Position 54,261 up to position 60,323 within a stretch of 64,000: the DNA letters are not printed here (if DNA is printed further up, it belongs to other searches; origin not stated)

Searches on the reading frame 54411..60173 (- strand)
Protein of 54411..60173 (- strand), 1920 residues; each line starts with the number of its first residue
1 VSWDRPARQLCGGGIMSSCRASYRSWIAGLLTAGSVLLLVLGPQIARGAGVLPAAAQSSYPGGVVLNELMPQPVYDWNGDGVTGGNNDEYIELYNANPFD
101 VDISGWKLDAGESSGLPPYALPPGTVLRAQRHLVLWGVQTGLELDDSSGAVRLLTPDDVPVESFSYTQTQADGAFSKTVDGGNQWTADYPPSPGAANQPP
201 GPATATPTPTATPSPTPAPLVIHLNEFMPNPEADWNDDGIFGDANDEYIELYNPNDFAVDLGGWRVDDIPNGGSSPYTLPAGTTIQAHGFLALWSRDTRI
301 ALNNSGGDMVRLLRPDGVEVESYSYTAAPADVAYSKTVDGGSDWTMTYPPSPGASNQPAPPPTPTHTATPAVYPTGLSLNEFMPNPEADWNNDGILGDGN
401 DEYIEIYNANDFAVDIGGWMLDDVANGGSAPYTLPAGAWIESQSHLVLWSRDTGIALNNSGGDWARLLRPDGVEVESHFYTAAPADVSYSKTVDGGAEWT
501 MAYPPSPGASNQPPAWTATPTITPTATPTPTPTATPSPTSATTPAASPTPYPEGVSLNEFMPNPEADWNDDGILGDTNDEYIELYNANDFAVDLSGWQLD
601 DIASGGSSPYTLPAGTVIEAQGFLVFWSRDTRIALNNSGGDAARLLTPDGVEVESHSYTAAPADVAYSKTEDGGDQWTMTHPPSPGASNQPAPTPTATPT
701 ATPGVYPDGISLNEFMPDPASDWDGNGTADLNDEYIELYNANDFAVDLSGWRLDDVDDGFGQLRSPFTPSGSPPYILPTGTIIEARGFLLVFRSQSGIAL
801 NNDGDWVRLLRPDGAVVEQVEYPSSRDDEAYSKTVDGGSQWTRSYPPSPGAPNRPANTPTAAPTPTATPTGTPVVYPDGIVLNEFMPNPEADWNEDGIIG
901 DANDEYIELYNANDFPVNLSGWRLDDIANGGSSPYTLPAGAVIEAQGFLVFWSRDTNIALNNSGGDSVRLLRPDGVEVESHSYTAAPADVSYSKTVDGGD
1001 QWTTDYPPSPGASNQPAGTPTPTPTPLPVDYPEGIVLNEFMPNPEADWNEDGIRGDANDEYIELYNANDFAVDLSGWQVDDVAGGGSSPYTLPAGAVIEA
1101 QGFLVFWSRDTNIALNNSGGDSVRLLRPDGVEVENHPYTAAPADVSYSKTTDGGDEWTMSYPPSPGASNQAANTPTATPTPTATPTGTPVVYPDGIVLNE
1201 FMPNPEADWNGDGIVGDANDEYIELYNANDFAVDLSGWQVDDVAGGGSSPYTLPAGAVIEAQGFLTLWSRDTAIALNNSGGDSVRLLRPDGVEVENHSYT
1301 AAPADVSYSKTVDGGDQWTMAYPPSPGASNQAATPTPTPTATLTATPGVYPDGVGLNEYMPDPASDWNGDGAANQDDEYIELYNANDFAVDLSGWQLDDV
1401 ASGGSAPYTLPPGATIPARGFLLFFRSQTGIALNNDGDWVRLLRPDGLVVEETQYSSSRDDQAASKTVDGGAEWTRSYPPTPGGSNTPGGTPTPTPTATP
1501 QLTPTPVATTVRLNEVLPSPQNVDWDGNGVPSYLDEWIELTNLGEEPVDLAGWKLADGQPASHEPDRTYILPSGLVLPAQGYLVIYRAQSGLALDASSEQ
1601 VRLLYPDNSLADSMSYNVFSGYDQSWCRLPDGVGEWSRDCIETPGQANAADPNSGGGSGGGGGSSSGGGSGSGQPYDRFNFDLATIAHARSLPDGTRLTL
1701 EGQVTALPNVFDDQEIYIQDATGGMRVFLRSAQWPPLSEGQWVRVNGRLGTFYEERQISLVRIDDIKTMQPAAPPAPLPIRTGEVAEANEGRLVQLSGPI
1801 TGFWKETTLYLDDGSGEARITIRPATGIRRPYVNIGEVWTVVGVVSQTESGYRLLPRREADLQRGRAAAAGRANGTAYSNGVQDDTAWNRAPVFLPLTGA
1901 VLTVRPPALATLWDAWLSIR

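Call 13: search_protein_families(library=pfam, proteins=[window:54411-60173:-], max_evalue=0.01)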
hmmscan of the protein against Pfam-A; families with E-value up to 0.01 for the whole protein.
window:54411-60173:- (1920 aa): 6 families
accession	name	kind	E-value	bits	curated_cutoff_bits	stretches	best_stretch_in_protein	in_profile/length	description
PF00932.25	LTD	-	3.1e-173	565.4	34.3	10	879-984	7-108/109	Lamin Tail Domain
PF04076.19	BOF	-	3.4e-05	24.3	25.8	1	1681-1763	20-101/103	Bacterial OB fold (BOF) protein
PF11720.13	Inhibitor_I78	-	5.8e-05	23.5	23.6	0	956-975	19-38/65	Peptidase inhibitor I78 family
PF01336.31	tRNA_anti-codon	-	0.00042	20.7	27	0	1716-1759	20-68/75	OB-fold nucleic acid binding domain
PF01522.26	Polysacc_deac_1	-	0.0047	17.3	23.1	0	1281-1302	48-69/124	Polysaccharide deacetylase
PF23389.1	Beta-prop_WDR19_1st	-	0.01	15.4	27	0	287-312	133-158/325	WDR19 first beta-propeller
